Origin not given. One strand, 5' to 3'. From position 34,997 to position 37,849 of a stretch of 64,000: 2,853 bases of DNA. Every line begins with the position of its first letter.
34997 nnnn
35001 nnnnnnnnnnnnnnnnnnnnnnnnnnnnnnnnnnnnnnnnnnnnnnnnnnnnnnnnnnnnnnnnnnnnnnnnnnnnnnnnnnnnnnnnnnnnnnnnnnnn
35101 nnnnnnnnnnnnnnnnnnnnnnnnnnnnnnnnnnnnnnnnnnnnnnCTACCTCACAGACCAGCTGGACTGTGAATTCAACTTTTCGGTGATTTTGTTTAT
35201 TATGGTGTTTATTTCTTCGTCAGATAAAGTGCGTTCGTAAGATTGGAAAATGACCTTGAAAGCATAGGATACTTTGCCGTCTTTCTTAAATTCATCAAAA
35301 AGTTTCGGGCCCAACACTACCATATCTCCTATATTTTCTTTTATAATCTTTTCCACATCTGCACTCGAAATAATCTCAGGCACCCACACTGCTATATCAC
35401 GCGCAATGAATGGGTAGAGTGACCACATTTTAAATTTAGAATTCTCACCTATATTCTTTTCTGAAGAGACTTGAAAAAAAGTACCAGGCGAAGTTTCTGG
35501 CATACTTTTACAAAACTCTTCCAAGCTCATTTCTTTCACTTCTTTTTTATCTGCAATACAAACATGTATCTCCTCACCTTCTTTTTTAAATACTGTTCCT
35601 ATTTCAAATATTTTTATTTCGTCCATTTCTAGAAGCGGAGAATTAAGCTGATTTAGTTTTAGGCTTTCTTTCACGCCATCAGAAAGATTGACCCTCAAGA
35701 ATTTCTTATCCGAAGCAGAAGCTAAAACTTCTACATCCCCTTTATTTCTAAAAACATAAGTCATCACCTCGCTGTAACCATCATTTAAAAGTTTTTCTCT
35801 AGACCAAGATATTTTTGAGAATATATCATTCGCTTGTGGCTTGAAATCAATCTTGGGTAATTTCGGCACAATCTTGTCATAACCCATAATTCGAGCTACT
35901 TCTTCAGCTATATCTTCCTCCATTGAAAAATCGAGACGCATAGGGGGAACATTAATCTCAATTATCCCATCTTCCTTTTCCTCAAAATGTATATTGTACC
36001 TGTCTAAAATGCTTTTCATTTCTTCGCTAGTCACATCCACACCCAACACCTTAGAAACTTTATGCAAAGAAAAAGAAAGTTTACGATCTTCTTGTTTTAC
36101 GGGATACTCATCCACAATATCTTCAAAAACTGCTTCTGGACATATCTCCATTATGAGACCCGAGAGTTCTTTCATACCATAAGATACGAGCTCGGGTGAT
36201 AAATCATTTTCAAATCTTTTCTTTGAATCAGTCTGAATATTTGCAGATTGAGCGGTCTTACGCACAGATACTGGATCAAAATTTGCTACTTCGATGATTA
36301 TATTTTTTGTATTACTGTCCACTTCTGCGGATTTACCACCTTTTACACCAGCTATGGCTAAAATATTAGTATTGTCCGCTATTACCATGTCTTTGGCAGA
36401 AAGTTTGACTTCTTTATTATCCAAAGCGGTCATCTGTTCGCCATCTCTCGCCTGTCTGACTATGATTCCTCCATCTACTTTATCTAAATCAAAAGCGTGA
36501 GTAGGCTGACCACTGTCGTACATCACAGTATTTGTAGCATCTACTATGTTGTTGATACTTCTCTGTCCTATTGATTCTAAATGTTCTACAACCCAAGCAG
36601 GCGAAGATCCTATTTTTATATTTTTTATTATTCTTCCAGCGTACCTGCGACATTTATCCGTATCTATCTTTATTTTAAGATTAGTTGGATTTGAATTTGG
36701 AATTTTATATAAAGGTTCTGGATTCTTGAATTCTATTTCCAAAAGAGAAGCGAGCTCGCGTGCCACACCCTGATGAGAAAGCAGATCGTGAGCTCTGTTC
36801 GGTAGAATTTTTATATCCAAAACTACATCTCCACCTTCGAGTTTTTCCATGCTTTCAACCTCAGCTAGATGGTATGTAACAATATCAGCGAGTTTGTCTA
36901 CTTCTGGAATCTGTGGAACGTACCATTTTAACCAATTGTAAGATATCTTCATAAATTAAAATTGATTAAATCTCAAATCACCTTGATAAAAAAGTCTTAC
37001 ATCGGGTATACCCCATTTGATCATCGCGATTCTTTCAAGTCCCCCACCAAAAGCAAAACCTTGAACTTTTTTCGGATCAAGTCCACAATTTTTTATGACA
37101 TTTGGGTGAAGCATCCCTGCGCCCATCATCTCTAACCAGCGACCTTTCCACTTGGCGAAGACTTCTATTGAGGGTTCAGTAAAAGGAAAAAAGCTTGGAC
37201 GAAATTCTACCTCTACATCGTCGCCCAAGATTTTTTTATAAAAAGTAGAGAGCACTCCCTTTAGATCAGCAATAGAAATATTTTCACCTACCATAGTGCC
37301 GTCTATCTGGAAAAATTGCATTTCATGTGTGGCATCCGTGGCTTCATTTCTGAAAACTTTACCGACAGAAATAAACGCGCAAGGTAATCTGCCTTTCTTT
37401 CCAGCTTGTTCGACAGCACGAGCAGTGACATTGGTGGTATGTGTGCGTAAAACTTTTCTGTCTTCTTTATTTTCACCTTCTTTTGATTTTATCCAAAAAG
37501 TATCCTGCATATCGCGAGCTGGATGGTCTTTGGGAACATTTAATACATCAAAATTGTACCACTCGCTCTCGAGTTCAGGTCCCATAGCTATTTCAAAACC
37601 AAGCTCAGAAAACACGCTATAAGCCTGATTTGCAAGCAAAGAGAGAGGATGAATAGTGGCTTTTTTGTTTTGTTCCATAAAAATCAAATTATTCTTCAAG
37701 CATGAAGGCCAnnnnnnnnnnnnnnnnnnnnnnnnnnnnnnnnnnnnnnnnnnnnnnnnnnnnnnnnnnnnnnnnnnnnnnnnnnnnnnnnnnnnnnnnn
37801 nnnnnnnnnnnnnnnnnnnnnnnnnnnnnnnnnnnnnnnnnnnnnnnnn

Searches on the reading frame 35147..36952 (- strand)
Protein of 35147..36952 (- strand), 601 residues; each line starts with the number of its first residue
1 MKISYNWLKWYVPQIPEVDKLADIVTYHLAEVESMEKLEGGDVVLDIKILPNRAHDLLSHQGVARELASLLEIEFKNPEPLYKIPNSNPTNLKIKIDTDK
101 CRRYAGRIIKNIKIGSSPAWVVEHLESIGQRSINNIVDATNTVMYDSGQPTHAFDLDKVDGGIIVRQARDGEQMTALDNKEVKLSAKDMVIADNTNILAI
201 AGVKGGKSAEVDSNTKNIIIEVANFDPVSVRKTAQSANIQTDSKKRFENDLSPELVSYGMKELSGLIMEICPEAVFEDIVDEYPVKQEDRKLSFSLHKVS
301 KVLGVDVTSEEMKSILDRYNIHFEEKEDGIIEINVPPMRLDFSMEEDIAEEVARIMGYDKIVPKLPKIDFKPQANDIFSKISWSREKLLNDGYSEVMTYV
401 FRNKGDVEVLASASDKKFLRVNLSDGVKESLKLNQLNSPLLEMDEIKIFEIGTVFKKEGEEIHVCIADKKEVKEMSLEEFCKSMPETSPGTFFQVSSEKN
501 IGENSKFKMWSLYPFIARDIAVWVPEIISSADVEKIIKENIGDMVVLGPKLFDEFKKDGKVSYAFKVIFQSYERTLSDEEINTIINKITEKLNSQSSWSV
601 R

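Call 73: search_protein_families(library=pfam, proteins=[window:35147-36952:-], max_evalue=0.001)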
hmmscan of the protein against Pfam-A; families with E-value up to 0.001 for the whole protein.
window:35147-36952:- (601 aa): 4 families
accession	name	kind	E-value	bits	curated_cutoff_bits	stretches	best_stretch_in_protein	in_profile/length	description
PF03483.22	B3_4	-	1.4e-61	207.5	29.3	1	100-271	1-173/174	B3/4 domain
PF03147.19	FDX-ACB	-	5.8e-19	68.8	31.1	1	511-601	1-94/94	Ferredoxin-fold anticodon binding domain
PF03484.21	B5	-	1.1e-18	67.5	28.6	1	293-358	2-67/67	tRNA synthetase B5 domain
PF17759.6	tRNA_synthFbeta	-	6.9e-05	22.8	22.4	0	364-460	4-117/214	Phenylalanyl tRNA synthetase beta chain CLM domain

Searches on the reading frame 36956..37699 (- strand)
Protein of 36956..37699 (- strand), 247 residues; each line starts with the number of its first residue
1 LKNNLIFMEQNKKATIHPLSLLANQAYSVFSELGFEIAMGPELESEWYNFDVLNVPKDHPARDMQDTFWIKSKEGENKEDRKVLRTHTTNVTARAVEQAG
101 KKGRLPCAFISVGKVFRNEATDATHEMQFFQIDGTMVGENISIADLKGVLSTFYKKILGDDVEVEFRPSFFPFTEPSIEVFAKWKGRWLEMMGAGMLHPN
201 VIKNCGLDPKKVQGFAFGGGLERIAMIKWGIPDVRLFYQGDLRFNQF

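Call 73: search_protein_families(library=pfam, proteins=[window:36956-37699:-], max_evalue=0.001)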
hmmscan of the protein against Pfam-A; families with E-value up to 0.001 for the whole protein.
window:36956-37699:- (247 aa): 2 families
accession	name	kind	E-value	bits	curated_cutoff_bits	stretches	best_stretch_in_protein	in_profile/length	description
PF01409.25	tRNA-synt_2d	-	1.7e-89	299.9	19.8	1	7-245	7-243/246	tRNA synthetases class II core domain (F)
PF17759.6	tRNA_synthFbeta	-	0.00029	20.8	22.4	1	79-209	69-205/214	Phenylalanyl tRNA synthetase beta chain CLM domain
